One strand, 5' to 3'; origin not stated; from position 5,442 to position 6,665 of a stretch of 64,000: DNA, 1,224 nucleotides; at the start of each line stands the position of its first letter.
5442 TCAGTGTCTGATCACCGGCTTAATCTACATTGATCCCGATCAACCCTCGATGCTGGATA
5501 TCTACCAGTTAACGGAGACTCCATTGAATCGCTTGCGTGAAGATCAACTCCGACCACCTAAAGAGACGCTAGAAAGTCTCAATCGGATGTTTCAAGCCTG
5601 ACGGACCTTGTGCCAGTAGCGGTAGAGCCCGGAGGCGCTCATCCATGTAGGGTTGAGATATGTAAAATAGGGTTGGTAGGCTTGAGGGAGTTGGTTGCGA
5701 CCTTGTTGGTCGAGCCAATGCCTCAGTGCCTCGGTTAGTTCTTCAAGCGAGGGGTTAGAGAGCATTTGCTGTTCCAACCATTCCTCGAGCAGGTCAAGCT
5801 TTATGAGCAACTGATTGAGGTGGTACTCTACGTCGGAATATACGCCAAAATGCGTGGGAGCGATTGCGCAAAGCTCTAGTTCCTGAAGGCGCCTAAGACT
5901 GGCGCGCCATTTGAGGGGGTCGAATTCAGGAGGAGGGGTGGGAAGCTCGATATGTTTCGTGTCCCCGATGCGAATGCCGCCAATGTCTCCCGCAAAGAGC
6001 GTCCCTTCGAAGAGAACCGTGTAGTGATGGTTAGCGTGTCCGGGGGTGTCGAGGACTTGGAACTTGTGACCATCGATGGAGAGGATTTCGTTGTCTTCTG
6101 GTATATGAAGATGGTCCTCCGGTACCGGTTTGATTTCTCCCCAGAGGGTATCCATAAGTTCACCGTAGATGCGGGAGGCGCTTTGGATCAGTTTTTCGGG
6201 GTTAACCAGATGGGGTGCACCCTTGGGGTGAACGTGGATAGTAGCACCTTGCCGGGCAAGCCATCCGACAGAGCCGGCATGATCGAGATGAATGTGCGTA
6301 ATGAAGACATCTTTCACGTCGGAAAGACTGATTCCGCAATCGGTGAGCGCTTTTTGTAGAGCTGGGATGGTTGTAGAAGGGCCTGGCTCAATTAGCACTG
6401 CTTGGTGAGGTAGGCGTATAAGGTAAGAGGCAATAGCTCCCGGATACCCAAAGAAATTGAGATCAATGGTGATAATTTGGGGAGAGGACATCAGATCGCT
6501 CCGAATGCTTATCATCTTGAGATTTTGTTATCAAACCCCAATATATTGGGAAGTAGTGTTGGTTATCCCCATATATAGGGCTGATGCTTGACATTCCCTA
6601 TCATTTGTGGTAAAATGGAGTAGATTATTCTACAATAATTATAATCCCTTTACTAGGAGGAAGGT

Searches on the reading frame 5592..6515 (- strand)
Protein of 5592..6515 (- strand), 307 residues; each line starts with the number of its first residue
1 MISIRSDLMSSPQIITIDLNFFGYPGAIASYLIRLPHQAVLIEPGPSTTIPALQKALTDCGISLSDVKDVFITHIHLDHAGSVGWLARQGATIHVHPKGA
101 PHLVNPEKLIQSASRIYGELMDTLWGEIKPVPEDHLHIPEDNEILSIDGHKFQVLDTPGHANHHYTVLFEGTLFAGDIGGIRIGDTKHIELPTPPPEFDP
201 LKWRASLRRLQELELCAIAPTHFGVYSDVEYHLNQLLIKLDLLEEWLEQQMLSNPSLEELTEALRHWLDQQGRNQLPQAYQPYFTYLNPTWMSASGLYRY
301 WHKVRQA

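Call 61: search_protein_families(library=pfam, proteins=[window:5592-6515:-], max_evalue=0.01)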
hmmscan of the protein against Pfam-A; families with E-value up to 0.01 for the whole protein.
window:5592-6515:- (307 aa): 3 families
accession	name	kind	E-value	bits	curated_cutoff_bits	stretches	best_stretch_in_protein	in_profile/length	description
PF00753.33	Lactamase_B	-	3.2e-23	83.1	22.7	1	24-222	2-196/196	Metallo-beta-lactamase superfamily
PF19583.5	ODP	-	2.1e-05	24.9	27.2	1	29-180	4-138/194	ODP family beta lactamase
PF12706.13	Lactamase_B_2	-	0.00027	21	27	1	40-148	3-99/200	Beta-lactamase superfamily domain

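Call 77: search_protein_families(library=ncbifam, proteins=[window:5592-6515:-], max_evalue=0.001)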
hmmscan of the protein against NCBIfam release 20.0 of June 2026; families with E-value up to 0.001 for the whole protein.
window:5592-6515:- (307 aa): 30 families (the best 25 are shown)
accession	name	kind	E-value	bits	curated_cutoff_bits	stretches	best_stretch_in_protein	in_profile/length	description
NF033105.1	bla_subclass_B3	equivalog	3.5e-13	49.4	240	1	28-162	23-148/257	subclass B3 metallo-beta-lactamase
NF012229.1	bla_class_B_core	domain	3.4e-12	46.7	100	1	32-169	19-138/139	metallo-beta-lactamase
TIGR04558.1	SoxH_rel_PQQ_1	hypoth_equivalog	7.7e-10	38.3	300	1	32-251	38-241/285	quinoprotein relay system zinc metallohydrolase 1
TIGR03413.1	GSH_gloB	equivalog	2.3e-08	33.7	200.8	0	140-177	87-126/248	hydroxyacylglutathione hydrolase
NF053820.1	MBLfold_Strvi7410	exception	3.9e-08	33.1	525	1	32-100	28-99/343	Strvi_7410 family MBL fold metallo-hydrolase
NF033184.1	B3_Acin_new1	exception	2.4e-07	30.2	580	1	12-87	34-108/283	putative subclass B3 metallo-beta-lactamase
NF000459.2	blaSPG-1_fam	exception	5.4e-07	29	550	1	12-89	36-112/285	SPG-1 family subclass B3 metallo-beta-lactamase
NF000427.2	blaCAU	exception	1.5e-06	27.7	500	1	27-103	25-103/262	CAU/MBL1b family subclass B3 metallo-beta-lactamase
NF000216.2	blaFEZ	exception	2.5e-06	26.9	600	1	18-87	35-103/282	FEZ family subclass B3 metallo-beta-lactamase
NF033185.1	B3_Acin_new2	exception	2.9e-06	26.7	625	1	18-93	42-117/285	putative subclass B3 metallo-beta-lactamase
NF047925.1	pyridox_lacton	equivalog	7.7e-06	25.9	325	1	49-170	74-195/268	4-pyridoxolactonase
NF007597.0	PRK10241.1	equivalog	8.1e-06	25.3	421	0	137-177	87-127/251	hydroxyacylglutathione hydrolase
NF047979.1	lactonase_AidB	equivalog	1.4e-05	24.5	360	1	31-80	54-107/271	AidB family quorum-quenching N-acyl homoserine lactonase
NF000405.1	HARLDQ_not_B3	exception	1.7e-05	24.6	350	1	27-161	39-163/267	HARLDQ motif MBL-fold protein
NF045699.1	AHLLactAiiA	equivalog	1.8e-05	24.1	375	0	53-84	82-113/251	quorum-quenching N-acyl homoserine lactonase AiiA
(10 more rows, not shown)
